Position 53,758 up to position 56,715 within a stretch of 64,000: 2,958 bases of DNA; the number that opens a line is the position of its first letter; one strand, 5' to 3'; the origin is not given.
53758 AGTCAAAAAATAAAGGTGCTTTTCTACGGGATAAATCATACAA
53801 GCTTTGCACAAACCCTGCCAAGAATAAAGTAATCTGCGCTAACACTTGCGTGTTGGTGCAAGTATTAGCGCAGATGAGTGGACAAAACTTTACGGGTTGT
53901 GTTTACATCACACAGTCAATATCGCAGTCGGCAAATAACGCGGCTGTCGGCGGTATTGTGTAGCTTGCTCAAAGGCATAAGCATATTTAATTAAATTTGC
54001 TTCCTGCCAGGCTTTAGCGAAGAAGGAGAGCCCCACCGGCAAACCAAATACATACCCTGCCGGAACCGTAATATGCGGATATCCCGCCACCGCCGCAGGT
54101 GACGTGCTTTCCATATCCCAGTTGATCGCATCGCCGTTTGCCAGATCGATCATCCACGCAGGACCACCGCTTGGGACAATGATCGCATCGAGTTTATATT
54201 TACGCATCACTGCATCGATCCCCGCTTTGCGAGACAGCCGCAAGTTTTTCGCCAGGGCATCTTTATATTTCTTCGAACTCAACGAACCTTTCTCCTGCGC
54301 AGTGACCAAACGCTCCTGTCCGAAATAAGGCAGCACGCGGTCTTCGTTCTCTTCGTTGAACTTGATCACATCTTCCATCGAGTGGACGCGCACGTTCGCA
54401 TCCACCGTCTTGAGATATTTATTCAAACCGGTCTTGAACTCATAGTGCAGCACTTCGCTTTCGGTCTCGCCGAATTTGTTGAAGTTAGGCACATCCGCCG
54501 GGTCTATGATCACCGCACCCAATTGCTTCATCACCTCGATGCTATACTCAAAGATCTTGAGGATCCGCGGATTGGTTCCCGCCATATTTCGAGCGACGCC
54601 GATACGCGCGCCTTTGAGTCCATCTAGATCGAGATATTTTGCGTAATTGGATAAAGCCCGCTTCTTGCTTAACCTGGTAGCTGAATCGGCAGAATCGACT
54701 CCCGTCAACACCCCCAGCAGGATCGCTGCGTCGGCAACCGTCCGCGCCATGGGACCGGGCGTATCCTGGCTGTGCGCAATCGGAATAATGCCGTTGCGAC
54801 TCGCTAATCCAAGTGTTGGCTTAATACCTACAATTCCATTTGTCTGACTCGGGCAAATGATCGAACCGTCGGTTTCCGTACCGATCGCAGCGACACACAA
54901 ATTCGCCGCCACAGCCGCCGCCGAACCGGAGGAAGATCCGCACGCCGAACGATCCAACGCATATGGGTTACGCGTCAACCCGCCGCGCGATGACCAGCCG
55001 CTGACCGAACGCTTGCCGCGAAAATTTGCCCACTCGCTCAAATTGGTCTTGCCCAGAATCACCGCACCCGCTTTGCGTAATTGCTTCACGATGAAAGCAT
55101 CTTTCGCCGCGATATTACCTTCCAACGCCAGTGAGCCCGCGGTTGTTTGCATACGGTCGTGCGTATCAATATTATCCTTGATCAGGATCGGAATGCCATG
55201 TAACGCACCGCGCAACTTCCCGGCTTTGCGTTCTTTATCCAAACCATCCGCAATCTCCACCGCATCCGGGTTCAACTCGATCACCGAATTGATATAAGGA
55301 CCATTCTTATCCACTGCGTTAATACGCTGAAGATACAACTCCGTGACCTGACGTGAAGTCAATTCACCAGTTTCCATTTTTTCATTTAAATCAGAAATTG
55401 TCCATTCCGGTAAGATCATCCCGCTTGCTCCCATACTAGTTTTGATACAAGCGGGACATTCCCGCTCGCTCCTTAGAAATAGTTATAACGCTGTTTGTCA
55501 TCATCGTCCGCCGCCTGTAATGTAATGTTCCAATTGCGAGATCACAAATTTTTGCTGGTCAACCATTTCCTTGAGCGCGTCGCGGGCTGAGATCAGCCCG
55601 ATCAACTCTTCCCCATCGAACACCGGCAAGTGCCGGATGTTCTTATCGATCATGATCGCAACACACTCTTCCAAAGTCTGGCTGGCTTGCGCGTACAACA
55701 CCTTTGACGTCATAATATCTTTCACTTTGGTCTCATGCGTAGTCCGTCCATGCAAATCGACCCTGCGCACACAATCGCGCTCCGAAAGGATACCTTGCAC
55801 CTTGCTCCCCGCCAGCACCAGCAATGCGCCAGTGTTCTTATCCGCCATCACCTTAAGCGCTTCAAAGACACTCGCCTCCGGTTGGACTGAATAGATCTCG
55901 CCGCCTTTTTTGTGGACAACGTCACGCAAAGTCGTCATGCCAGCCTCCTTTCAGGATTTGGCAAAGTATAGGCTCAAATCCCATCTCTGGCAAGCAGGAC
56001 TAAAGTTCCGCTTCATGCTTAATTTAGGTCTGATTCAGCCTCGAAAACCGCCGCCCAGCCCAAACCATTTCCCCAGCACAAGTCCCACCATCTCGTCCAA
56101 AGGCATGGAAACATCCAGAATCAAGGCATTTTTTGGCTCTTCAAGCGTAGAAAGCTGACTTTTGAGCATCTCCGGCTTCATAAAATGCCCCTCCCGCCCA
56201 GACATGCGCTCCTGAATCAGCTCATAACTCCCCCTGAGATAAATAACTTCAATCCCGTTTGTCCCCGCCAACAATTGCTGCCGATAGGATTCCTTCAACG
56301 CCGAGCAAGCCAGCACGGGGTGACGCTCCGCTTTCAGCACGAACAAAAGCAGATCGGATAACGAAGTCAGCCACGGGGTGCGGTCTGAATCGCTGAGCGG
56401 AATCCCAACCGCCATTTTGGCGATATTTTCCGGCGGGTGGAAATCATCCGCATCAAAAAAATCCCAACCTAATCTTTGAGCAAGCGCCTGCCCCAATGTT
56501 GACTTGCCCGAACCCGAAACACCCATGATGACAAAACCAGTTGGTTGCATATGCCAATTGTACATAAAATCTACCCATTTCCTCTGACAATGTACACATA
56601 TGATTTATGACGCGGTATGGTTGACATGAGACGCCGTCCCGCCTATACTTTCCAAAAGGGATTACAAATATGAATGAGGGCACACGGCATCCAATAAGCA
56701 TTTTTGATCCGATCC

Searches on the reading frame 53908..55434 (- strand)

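Call 21: search_protein_families(library=pfam, proteins=[window:53908-55434:-])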
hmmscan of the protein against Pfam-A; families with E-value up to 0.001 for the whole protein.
window:53908-55434:- (508 aa): 1 family
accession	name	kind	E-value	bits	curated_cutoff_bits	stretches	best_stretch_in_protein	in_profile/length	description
PF01425.27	Amidase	-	6.6e-95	319.2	27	1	30-481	2-444/445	Amidase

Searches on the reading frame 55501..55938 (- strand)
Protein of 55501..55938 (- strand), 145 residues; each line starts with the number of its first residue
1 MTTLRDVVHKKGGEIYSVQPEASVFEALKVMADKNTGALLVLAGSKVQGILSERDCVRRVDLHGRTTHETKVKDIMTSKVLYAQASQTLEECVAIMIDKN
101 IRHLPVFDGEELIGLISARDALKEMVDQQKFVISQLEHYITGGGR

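Call 21: search_protein_families(library=pfam, proteins=[window:55501-55938:-])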
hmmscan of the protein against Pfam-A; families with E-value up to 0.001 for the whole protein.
window:55501-55938:- (145 aa): 1 family
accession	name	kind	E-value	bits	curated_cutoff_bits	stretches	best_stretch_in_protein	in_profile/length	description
PF00571.33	CBS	-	1.2e-25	90.1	24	2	72-126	1-56/57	CBS domain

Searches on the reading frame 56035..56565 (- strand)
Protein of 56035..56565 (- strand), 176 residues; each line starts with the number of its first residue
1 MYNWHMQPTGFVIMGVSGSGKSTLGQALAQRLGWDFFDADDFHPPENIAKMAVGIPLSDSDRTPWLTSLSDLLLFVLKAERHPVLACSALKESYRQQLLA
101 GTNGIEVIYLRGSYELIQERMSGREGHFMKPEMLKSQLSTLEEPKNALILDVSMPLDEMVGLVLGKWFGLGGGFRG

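Call 21: search_protein_families(library=pfam, proteins=[window:56035-56565:-])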
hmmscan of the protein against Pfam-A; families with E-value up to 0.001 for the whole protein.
window:56035-56565:- (176 aa): 6 families
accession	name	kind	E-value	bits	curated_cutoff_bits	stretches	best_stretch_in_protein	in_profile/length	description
PF01202.28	SKI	-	4.2e-11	43.6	22.1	1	18-141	2-124/159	Shikimate kinase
PF13671.12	AAA_33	-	3.1e-09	37.7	27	1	12-144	3-143/143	AAA domain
PF13238.12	AAA_18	-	7.2e-06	26.9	29.4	1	12-130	2-117/128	AAA domain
PF13555.12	AAA_29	-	0.00034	20.7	27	1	4-28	17-42/61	P-loop containing region of AAA domain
PF01712.25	dNK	-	0.00037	20.7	27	0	12-38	2-28/203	Deoxynucleoside kinase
PF02224.24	Cytidylate_kin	-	0.00043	20.5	26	1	13-43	3-33/211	Cytidylate kinase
